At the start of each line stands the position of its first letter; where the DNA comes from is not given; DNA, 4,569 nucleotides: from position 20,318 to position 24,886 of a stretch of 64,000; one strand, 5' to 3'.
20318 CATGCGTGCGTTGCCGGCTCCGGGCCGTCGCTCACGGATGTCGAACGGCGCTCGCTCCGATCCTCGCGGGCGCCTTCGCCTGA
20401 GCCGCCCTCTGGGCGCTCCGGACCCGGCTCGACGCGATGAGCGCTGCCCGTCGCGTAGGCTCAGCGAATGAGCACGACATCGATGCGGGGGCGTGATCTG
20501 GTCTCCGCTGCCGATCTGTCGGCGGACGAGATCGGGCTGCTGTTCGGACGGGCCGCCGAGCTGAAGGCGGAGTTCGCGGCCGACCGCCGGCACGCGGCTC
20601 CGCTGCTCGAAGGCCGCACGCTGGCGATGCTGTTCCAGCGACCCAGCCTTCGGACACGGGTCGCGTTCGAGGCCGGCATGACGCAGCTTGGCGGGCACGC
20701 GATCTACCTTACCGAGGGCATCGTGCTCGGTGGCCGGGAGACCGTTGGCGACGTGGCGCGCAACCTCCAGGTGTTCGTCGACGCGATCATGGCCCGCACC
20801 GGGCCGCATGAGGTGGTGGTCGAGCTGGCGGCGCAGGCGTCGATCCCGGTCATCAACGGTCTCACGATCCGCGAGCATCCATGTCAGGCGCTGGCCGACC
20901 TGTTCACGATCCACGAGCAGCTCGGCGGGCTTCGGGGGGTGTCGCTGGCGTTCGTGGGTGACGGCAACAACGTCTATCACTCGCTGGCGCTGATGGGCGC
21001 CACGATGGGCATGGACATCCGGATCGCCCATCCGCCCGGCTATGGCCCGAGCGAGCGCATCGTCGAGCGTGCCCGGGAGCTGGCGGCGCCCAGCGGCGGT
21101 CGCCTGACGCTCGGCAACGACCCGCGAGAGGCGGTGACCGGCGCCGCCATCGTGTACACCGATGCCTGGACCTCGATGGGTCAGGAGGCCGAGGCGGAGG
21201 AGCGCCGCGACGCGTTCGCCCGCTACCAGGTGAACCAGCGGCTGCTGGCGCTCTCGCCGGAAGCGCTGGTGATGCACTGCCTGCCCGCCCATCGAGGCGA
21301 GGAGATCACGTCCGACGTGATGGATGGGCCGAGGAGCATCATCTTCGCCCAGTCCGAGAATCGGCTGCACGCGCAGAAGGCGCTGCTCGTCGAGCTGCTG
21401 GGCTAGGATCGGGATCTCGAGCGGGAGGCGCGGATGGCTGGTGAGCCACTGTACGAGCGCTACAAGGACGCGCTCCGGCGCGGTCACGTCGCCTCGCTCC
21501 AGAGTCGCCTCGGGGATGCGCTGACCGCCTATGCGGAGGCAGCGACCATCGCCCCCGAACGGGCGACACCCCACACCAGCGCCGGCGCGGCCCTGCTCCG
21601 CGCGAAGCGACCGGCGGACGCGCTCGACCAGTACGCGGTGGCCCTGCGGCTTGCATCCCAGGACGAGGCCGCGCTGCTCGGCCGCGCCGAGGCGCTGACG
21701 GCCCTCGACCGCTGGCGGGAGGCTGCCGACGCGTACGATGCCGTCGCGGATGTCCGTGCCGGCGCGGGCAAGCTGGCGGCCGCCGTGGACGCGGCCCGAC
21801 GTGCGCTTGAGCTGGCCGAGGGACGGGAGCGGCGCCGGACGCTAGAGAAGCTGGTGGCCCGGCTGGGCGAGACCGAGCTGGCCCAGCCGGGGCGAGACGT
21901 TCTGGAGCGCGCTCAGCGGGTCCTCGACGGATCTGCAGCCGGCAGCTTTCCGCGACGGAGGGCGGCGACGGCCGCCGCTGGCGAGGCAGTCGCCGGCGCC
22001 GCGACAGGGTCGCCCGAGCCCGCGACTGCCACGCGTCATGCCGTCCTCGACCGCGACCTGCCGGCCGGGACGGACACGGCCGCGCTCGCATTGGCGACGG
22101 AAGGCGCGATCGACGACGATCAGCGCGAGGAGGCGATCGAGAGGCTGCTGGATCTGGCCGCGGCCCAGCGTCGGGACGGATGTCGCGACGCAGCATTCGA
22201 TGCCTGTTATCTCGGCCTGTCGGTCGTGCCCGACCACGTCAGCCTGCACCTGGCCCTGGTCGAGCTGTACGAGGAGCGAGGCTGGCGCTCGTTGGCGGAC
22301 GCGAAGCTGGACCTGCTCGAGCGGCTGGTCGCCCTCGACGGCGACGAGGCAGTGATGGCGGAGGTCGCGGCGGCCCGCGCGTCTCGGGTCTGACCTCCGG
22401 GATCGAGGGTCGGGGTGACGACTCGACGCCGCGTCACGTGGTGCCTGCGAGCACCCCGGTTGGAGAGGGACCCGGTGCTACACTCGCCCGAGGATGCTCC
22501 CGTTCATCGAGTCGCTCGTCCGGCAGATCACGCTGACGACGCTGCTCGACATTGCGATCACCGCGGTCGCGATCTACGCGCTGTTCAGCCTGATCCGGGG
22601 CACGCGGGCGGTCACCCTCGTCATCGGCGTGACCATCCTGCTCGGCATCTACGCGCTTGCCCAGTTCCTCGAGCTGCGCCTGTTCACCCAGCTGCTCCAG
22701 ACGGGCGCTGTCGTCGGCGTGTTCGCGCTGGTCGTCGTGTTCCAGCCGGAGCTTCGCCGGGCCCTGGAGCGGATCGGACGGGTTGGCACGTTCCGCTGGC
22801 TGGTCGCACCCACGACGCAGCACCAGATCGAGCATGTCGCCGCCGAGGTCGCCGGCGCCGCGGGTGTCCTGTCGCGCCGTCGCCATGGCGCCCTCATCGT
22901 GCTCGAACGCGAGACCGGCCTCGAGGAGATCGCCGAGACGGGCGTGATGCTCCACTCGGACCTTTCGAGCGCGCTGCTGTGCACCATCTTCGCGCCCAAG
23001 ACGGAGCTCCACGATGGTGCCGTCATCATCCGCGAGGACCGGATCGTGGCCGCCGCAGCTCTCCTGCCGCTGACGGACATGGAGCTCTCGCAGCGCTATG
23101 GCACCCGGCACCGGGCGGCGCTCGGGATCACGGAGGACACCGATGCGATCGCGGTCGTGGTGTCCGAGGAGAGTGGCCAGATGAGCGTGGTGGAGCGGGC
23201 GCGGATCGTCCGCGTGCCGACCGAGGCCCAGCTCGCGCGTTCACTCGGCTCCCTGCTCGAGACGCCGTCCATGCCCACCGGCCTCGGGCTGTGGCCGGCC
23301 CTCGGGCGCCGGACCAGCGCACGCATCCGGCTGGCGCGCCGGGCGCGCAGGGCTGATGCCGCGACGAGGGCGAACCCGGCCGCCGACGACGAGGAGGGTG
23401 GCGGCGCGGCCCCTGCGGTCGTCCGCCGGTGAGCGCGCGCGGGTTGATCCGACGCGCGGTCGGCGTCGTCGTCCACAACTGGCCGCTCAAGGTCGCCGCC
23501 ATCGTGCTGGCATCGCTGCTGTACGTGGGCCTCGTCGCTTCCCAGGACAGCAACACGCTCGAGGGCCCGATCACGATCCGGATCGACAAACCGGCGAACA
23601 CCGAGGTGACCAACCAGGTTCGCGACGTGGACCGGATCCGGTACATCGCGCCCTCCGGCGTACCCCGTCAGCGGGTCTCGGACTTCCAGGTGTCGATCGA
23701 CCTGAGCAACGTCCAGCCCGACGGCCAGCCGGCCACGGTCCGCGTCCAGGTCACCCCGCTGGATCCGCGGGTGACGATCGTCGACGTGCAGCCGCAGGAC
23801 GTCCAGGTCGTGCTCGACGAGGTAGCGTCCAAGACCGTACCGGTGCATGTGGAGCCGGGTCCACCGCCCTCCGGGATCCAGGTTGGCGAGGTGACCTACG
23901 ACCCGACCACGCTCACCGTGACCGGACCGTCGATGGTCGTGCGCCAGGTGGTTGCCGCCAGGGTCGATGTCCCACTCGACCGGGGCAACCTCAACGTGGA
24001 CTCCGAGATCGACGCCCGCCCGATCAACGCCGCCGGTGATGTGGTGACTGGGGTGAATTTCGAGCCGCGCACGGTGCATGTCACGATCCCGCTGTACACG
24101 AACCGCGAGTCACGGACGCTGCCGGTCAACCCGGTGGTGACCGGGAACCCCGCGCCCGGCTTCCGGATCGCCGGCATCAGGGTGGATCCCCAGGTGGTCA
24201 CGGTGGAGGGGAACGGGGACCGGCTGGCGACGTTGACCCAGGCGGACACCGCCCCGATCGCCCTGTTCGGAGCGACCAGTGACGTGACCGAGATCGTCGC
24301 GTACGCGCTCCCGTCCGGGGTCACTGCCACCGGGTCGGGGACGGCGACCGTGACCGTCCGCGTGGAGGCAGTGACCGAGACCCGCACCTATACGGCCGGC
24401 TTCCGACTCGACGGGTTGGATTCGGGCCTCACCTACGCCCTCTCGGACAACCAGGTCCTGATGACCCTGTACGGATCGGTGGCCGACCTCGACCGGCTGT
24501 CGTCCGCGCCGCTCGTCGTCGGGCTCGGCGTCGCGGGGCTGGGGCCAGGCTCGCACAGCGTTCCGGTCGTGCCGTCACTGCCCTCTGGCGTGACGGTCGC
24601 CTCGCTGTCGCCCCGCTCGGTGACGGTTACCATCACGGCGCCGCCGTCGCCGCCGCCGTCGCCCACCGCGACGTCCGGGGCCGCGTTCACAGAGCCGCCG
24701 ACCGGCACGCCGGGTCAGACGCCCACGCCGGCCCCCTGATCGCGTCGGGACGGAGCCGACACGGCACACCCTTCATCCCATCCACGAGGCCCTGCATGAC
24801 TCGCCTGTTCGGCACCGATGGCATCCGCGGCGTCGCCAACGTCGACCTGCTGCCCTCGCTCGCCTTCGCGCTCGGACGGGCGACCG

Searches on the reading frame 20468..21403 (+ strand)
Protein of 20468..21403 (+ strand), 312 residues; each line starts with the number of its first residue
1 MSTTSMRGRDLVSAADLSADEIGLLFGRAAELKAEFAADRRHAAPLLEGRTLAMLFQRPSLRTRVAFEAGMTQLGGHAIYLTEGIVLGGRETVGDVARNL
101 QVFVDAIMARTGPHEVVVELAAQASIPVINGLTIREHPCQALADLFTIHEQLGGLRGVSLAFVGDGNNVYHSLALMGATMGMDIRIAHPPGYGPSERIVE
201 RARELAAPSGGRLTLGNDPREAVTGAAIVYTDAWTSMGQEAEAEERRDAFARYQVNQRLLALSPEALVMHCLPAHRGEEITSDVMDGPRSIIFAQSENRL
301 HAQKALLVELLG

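Call 79: search_protein_families(library=pfam, proteins=[window:20468-21403:+], max_evalue=0.00001)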
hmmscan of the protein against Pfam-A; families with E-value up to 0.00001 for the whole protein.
window:20468-21403:+ (312 aa): 2 families
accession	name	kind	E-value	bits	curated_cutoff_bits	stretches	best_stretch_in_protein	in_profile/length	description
PF00185.30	OTCace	-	1.6e-55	187.9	29.4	1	157-308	2-155/157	Aspartate/ornithine carbamoyltransferase, Asp/Orn binding domain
PF02729.26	OTCace_N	-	3.2e-43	147.8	29.9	1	9-150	1-148/148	Aspartate/ornithine carbamoyltransferase, carbamoyl-P binding domain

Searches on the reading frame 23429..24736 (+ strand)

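Call 79: search_protein_families(library=pfam, proteins=[window:23429-24736:+], max_evalue=0.00001)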
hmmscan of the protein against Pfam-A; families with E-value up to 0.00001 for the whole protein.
window:23429-24736:+ (436 aa): 1 family
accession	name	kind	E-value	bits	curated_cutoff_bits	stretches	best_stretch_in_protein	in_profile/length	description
PF07949.17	YbbR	-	4e-19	69.2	22.3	2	232-311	2-80/81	YbbR-like protein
